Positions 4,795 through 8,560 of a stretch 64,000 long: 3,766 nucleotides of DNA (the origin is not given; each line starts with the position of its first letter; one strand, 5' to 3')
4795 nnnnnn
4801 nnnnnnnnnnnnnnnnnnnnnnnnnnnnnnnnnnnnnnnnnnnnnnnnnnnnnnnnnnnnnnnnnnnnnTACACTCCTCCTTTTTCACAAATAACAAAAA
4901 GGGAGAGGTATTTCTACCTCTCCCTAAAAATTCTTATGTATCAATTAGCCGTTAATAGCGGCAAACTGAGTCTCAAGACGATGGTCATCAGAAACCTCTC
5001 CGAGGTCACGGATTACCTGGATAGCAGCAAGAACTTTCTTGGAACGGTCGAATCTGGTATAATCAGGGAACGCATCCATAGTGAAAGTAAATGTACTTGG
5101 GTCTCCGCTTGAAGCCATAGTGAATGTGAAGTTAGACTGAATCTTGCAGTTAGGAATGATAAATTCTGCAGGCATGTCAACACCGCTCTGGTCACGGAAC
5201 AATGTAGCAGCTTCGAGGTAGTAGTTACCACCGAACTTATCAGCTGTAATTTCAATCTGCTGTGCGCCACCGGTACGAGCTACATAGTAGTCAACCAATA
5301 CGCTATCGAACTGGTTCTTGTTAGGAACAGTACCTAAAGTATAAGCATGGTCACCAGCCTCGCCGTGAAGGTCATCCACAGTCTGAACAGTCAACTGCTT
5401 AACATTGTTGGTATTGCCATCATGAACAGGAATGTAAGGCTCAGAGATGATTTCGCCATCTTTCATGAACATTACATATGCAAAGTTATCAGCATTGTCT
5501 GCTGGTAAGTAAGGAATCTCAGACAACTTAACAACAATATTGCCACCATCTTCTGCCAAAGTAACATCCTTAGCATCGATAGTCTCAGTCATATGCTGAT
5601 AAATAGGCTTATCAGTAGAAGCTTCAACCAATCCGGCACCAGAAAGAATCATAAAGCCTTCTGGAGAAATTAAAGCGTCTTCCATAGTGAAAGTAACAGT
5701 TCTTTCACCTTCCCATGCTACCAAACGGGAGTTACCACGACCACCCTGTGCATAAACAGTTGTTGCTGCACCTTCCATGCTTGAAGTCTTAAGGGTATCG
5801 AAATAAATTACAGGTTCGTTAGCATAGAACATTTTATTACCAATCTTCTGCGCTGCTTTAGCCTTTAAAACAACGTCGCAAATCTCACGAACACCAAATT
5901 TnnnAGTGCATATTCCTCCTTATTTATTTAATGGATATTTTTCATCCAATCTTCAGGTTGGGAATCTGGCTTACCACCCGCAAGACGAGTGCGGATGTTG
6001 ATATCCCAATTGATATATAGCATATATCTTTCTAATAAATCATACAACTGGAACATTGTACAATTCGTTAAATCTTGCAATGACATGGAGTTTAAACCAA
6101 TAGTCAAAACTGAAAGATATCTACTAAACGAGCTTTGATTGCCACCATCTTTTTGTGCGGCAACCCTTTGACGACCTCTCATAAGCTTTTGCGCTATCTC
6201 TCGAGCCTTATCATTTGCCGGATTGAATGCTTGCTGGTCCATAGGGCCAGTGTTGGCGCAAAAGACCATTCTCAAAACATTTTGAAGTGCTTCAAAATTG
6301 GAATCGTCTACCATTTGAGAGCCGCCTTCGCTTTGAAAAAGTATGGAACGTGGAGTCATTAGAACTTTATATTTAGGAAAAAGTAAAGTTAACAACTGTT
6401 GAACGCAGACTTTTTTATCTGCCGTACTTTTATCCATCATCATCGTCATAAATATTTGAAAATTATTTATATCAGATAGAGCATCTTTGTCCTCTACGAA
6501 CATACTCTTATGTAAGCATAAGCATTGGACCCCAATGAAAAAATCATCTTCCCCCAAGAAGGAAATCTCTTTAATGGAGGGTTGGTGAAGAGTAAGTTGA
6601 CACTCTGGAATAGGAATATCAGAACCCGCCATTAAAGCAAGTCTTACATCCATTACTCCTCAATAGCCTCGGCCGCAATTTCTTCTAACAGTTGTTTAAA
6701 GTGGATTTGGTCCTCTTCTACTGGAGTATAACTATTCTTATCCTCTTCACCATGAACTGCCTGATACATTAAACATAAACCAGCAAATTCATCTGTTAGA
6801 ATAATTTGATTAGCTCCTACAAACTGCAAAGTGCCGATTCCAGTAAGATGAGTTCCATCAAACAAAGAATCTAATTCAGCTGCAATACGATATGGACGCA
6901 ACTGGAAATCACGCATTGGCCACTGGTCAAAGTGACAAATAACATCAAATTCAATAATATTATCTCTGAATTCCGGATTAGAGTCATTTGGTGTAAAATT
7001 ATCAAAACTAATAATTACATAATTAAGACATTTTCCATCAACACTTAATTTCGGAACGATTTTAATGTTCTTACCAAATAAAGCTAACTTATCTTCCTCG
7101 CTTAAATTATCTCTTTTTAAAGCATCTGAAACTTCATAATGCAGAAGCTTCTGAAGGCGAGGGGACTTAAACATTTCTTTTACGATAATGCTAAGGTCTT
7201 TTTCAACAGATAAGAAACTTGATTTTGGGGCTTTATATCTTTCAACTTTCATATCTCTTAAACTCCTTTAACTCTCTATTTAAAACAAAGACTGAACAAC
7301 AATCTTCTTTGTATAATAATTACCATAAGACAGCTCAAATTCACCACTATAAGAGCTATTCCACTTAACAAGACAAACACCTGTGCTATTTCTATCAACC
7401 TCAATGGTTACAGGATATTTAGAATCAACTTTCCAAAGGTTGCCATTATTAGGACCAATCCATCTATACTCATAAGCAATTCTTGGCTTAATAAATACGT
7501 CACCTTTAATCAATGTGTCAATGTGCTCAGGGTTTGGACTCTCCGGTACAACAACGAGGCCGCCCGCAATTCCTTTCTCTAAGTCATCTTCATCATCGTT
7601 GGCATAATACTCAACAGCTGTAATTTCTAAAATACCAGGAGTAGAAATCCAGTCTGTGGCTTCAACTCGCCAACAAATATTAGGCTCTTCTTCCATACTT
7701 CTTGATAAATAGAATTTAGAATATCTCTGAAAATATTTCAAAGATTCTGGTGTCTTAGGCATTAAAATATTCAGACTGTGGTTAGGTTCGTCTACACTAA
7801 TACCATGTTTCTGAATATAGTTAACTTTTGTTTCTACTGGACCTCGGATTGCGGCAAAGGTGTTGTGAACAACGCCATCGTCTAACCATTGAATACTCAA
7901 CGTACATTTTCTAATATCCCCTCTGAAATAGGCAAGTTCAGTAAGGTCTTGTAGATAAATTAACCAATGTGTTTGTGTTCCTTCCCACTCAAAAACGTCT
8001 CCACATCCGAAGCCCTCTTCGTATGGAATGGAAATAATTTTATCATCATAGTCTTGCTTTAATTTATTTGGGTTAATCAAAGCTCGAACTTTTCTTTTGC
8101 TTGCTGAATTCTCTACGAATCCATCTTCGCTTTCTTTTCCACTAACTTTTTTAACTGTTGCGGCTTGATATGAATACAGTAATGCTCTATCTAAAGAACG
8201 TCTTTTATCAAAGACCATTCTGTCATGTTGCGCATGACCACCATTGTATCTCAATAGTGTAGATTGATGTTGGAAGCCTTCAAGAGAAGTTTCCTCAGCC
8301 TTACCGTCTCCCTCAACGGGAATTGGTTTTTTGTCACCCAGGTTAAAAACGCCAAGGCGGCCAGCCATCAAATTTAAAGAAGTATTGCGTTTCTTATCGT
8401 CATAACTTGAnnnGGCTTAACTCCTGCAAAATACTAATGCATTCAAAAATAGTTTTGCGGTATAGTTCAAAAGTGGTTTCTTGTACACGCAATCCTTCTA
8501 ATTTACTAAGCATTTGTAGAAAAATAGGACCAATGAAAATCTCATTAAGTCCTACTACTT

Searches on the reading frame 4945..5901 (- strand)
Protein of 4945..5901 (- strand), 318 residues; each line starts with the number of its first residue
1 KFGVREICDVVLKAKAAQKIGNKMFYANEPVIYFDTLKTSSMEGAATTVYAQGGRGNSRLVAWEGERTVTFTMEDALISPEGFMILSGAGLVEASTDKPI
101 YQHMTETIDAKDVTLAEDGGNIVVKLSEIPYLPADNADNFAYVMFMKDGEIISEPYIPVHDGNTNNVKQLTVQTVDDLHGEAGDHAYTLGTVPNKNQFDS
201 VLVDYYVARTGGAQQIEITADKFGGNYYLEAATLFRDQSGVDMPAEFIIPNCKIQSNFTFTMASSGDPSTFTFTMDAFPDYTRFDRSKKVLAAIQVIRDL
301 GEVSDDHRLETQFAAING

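Call 11: search_protein_families(library=phrogs, proteins=[window:4945-5901:-], max_evalue=0.001)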
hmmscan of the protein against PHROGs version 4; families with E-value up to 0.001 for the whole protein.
window:4945-5901:- (318 aa): 1 family
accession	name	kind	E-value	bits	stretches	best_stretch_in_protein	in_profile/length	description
phrog_2729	-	head and packaging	2.2e-54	185.5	1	1-285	4-239/252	virion structural protein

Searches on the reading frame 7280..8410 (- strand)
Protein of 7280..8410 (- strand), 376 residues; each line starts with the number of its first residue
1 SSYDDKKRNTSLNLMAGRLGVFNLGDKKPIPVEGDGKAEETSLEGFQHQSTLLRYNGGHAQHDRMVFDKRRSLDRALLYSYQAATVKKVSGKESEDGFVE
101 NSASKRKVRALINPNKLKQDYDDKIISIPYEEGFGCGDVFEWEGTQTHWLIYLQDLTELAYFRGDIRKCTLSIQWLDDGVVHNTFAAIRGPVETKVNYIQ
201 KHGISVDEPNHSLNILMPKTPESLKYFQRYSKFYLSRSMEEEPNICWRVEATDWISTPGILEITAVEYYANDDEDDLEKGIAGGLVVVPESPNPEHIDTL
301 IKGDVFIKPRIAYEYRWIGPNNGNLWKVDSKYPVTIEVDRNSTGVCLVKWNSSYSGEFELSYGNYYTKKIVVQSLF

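Call 11: search_protein_families(library=phrogs, proteins=[window:7280-8410:-], max_evalue=0.001)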
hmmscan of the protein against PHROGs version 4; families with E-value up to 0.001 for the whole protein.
window:7280-8410:- (376 aa): 2 families
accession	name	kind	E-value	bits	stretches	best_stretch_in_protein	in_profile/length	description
phrog_31155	-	unknown function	3.5e-18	67.2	1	113-294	90-268/353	-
phrog_16444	-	unknown function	3.5e-06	26.8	1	99-282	36-206/397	-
